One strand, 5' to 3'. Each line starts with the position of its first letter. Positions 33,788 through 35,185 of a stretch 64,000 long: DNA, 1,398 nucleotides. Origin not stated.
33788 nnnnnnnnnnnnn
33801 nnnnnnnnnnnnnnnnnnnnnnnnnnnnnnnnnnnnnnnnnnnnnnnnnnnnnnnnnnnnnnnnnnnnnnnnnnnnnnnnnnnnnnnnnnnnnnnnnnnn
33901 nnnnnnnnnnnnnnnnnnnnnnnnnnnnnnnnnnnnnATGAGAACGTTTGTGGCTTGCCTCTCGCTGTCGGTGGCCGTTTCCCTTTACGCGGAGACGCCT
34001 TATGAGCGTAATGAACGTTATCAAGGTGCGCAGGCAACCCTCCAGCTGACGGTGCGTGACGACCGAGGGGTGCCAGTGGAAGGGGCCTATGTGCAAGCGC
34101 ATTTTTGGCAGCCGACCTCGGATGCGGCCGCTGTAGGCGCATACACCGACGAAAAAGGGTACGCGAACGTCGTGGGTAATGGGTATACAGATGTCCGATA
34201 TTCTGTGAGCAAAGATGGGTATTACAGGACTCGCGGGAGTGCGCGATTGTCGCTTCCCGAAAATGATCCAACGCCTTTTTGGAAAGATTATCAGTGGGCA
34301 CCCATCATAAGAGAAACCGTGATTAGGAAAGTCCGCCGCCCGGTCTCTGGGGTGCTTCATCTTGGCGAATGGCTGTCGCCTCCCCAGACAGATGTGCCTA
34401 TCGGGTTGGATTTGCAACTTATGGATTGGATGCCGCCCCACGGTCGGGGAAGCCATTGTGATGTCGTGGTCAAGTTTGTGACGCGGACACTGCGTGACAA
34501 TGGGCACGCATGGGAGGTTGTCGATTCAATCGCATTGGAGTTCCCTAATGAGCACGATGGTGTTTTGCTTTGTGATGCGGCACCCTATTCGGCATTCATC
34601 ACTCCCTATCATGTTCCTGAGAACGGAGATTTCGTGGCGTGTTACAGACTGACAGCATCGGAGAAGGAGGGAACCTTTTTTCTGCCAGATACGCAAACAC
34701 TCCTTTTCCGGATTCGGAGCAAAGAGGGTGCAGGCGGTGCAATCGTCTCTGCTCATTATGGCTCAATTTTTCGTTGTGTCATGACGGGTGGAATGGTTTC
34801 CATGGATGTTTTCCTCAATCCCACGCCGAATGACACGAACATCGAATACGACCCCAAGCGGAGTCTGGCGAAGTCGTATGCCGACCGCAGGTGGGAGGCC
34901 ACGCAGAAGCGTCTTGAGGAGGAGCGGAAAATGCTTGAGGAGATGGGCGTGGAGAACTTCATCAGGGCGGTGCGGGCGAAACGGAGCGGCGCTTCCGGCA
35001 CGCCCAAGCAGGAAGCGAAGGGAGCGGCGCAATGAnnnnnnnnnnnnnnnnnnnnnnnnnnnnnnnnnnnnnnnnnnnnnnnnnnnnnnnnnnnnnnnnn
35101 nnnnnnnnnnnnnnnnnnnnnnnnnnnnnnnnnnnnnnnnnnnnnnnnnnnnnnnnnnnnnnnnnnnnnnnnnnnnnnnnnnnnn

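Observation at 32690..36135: Low-GC mosaic paralog array embedded in a ~70% GC genome, with near-identical DNA repeats suggesting cassette recombination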

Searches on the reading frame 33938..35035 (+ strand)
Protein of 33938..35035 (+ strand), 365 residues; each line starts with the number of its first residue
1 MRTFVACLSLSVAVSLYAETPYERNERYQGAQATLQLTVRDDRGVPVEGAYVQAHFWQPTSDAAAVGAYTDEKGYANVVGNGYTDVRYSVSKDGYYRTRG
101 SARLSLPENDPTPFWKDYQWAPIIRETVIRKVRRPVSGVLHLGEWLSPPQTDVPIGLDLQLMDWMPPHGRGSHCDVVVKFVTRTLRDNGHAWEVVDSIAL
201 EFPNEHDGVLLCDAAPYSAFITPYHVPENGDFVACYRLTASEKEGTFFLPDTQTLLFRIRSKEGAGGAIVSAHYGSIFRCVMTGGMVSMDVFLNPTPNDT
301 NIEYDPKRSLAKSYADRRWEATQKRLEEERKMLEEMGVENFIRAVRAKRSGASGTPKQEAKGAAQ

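Call 6: search_protein_families(library=pfam, proteins=[window:33938-35035:+], max_evalue=0.1)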
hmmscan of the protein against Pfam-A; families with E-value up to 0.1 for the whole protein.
window:33938-35035:+ (365 aa): 2 families
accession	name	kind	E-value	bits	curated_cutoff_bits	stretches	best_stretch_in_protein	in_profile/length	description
PF13620.12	CarboxypepD_reg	-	0.00015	22.5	32.3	1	34-100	1-64/82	Carboxypeptidase regulatory-like domain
PF02369.22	Big_1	-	0.0024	18.4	34.9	1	31-78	17-64/93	Bacterial Ig-like domain (group 1)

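Call 7: search_protein_families(library=ncbifam, proteins=[window:33938-35035:+], max_evalue=0.1)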
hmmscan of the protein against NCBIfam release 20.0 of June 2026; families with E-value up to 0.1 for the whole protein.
window:33938-35035:+ (365 aa): 0 families

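Call 41: predict_structure(alignment_id=A3)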
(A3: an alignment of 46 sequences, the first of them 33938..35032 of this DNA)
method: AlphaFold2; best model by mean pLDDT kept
length: 365 residues; sequences in the alignment: 46
mean_pLDDT: 91.3   pTM: 0.79
mean pLDDT of the five models: 91.3, 90.1, 89.6, 88.1, 87.5
residues with pLDDT >= 90: 265; 70-90: 79; 50-70: 20; < 50: 1
segments of 3 or more residues with pLDDT < 50: none
pLDDT, mean of each block of 10 residues (from residue 1): 87 79 89 98 98 95 86 98 96 96 94 87 98 96 93 97 96 98 94 95 98 96 96 97 84 97 96 97 93 98 88 72 86 93 87 61 54
secondary structure, 60 per line:
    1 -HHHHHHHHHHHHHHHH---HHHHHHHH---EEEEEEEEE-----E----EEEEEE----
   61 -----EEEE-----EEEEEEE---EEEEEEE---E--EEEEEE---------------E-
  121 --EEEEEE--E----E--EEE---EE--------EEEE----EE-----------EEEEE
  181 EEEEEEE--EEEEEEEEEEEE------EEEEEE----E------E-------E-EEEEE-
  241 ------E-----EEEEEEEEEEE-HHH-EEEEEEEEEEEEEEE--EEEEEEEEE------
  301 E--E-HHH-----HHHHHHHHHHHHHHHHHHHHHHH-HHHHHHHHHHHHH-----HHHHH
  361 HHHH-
elements in order: H2-17 H21-28 E32-40 E51-56 E66-69 E75-81 E85-91 E98-103 E123-128 E139-141 E155-158 E176-187 E190-201 E208-213 E235-239 E253-263 E269-283 E286-294 H314-336 H338-350 H356-364
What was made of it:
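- On Lif-type lipase-specific foldases: The partner model is two beta-sandwiches, with helices only in the signal peptide and the clade-specific tail (call 41).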

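Call 51: find_related_loci(query=A5, collection=genome_contigs, flank=8000)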
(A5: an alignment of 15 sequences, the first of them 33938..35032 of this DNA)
Query A5 (365 aa) in genome_contigs; peptide patterns used: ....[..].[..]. (x = any residue, [..] = any of these).
68 stretches matched a pattern; 56 encode a relative of the query (tblastn E <= 1e-3); 55 distinct loci.
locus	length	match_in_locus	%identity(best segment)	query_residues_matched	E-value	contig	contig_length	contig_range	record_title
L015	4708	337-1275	42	1-310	1e-73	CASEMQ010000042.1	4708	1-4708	uncultured Lentisphaeraceae bacterium isolate SI.A14.metabat-bins.110 genome assembly, contig: SI.A14.metabat-bins.110.f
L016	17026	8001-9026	37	1-340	2e-68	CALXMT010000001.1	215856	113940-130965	MAG: uncultured Kiritimatiellaeota bacterium isolate BRZ_EK__bin27 genome assembly, contig: BRZ_EK__NODE_20_length_21585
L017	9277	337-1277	44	1-311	3e-65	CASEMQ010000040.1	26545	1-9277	uncultured Lentisphaeraceae bacterium isolate SI.A14.metabat-bins.110 genome assembly, contig: SI.A14.metabat-bins.110.f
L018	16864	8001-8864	38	30-311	5e-52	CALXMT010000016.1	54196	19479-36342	MAG: uncultured Kiritimatiellaeota bacterium isolate BRZ_EK__bin27 genome assembly, contig: BRZ_EK__NODE_571_length_5419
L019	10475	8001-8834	34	29-311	3e-51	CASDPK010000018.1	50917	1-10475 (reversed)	uncultured Lentisphaeraceae bacterium isolate O25_L1_391391_idba_bin.166 genome assembly, contig: O25_L1_391391_idba_bin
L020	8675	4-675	31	90-311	6e-32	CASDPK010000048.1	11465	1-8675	uncultured Lentisphaeraceae bacterium isolate O25_L1_391391_idba_bin.166 genome assembly, contig: O25_L1_391391_idba_bin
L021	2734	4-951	30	33-334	1e-31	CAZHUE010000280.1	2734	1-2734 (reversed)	MAG TPA_asm: uncultured Methylomarinum sp. isolate binchicken_co24_139 genome assembly, contig: NODE_20887_length_2734_c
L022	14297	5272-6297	27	30-365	2e-28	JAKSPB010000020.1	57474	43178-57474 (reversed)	MAG: Lentisphaeria bacterium isolate Horse_feces192 MAG192_20, whole genome shotgun sequence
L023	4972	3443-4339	28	33-316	1e-25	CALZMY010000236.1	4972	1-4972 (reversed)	MAG: uncultured Gammaproteobacteria bacterium isolate FO_M_Gamma_031 genome assembly, contig: k127_141255, whole genome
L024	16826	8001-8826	30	20-318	2e-35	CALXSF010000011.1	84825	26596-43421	MAG: uncultured Kiritimatiellaeota bacterium isolate BRZ_BD__bin13 genome assembly, contig: BRZ_BD__NODE_268_length_8482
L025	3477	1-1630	27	29-317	6e-23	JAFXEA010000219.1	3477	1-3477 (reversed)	MAG: Kiritimatiellae bacterium isolate RGIG6330 Sheep_Rectum-3__c466823, whole genome shotgun sequence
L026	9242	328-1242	28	33-310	8e-22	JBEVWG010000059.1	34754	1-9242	MAG: Candidatus Thiodiazotropha sp. 6PLUC1 c_000000000049, whole genome shotgun sequence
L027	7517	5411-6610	26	2-348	9e-22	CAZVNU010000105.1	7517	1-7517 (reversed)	MAG TPA_asm: uncultured Phycisphaeraceae bacterium isolate SRP344714_co2_186 genome assembly, contig: NODE_25913_length_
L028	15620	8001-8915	26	1-310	2e-21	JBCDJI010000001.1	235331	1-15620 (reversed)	MAG: Verrucomicrobiota bacterium isolate P01_H01_bin.31 k141_3166598_length_235331_cov_16.8306, whole genome shotgun seq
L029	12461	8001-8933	28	31-313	1e-20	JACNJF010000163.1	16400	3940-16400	MAG: Gammaproteobacteria bacterium isolate NIOZ-UU29 NIOZ-UU_NODE_4390_length_16400_cov_16.2846, whole genome shotgun se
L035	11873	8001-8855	24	39-310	3e-18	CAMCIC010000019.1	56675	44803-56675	MAG: Akkermansia muciniphila isolate MsE-01oct19-136 genome assembly, contig: MsE-01oct19-C411, whole genome shotgun seq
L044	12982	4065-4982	28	10-310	4e-15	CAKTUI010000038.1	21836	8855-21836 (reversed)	MAG: uncultured Kiritimatiellaeota bacterium isolate REFINED_METABAT215_TOP10_CONTIGS_1500_ASSEMBLY_K77_MERGED__Hadza_Mo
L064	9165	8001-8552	24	155-313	2e-7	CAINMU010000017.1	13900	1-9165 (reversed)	MAG: uncultured Opitutae bacterium isolate Ja_bin-5246 genome assembly, contig: bin-5246:017/152, whole genome shotgun s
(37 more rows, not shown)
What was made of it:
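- Relatives come largely from gut and rumen MAGs (call 51).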

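Call 59: search_protein_families(library=pfam, proteins=[L029:3055-7941:+, L023:3-3371:+, L027:1734-5420:+, L035:2-7891:+, L064:4798-7584:+, L044:2136-5012:+], max_evalue=0.001)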
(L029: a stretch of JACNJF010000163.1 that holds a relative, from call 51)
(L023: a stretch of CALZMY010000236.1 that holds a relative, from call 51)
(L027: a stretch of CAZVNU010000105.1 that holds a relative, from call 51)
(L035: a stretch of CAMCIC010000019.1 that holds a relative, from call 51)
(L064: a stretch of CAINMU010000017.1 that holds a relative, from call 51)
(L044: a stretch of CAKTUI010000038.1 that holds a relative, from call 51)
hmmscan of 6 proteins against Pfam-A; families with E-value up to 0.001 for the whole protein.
L029:3055-7941:+ (1629 aa): 0 families

L023:3-3371:+ (1123 aa): 1 family
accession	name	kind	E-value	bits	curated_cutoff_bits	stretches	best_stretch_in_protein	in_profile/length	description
PF12697.13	Abhydrolase_6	-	0.00096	20.3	26.3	0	734-907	1-161/217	Alpha/beta hydrolase family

L027:1734-5420:+ (1229 aa): 0 families

L035:2-7891:+ (2630 aa): 1 family
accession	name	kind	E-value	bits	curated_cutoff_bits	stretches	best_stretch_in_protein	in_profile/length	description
PF18884.5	TSP3_bac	-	5.8e-16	58.4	25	0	1006-1018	1-13/22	Bacterial TSP3 repeat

L064:4798-7584:+ (929 aa): 2 families
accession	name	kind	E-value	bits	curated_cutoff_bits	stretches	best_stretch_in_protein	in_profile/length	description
PF18884.5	TSP3_bac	-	9.2e-16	57.8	25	2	96-117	1-22/22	Bacterial TSP3 repeat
PF12697.13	Abhydrolase_6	-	1e-05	26.8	26.3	1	536-700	1-149/217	Alpha/beta hydrolase family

L044:2136-5012:+ (959 aa): 2 families
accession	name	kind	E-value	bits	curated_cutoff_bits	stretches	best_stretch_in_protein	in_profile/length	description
PF12697.13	Abhydrolase_6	-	5.6e-07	30.9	26.3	1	257-440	1-154/217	Alpha/beta hydrolase family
PF02369.22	Big_1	-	0.00014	22.3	34.9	1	651-714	12-70/93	Bacterial Ig-like domain (group 1)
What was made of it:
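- No trafficking domains typical of toxins were found (call 59).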

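Call 68: find_encoding_contigs(protein=window:33938-35032:+, flank=6000, max_places=6)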
Protein window:33938-35032:+ (365 aa): no gene with exactly this product is on record in the collection.

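Call 76: search_protein_families(library=padloc, proteins=[window:33938-35032:+], max_evalue=0.01)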
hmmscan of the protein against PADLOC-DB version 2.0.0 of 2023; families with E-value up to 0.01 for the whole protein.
window:33938-35032:+ (365 aa): 0 families

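Call 93: search_protein_representatives(alignment_id=A3)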
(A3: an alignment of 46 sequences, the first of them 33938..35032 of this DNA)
Query: 46 sequences, 336 profile positions. Proteins with E-value up to 0.001 (for the whole library): 25566; up to 1e-10: 6200; up to 1e-30: 2028. The best 150 are listed.
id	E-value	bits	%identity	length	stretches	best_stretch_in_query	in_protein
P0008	4.3e-102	358.0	-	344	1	1-332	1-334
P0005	4.1e-98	344.9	-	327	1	1-326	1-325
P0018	2.4e-97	342.4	-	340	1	1-312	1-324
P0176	4.6e-93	328.3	-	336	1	1-330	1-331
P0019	1.8e-92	326.4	-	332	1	2-312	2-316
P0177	3.0e-92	325.6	-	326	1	1-325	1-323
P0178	1.8e-91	323.1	-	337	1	1-321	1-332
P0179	1.6e-90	320.0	-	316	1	1-319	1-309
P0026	1.7e-90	319.8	-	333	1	1-332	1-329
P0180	5.9e-89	314.8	-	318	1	1-321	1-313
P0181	8.2e-89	314.3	-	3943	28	27-90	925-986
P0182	1.4e-88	313.5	-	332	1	1-325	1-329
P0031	1.8e-88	313.2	-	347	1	1-322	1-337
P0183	8.8e-88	310.9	-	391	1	22-321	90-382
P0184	2.0e-87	309.8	-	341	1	1-321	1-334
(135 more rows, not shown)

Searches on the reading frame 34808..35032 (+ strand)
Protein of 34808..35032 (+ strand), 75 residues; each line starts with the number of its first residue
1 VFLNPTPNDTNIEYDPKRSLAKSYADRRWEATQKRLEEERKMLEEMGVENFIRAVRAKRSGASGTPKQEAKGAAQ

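Call 70: find_related_loci(query=window:34808-35032:+, collection=metagenome_contigs, flank=8000)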
Query seq(75 aa) (75 aa) in metagenome_contigs; peptide patterns used: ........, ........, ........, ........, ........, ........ (x = any residue, [..] = any of these).
452 stretches matched a pattern; 27 encode a relative of the query (tblastn E <= 1e-3); 27 distinct loci.
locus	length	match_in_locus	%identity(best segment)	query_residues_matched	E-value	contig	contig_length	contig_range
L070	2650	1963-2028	68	2-23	9e-8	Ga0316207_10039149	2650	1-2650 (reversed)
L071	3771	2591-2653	71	2-22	1e-7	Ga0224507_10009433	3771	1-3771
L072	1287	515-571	74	2-20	3e-7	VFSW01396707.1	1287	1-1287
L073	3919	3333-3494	47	4-59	5e-7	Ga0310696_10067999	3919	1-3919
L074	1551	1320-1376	74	2-20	1e-6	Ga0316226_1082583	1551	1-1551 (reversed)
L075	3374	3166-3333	38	2-59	2e-6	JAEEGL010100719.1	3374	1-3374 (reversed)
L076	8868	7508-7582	52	2-26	3e-6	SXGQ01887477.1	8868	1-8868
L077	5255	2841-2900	60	1-20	3e-6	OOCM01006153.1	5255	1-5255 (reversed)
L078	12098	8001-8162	45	4-59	5e-6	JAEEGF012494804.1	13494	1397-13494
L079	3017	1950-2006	68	2-20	5e-6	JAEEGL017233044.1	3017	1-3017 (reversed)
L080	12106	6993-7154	45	4-59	5e-6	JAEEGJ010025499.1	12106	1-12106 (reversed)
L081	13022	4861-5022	45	4-59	5e-6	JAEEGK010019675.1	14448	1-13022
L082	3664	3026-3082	68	2-20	4e-6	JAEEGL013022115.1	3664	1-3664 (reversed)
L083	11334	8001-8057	63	2-20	6e-6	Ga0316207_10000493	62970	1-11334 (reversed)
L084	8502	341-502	45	4-59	6e-6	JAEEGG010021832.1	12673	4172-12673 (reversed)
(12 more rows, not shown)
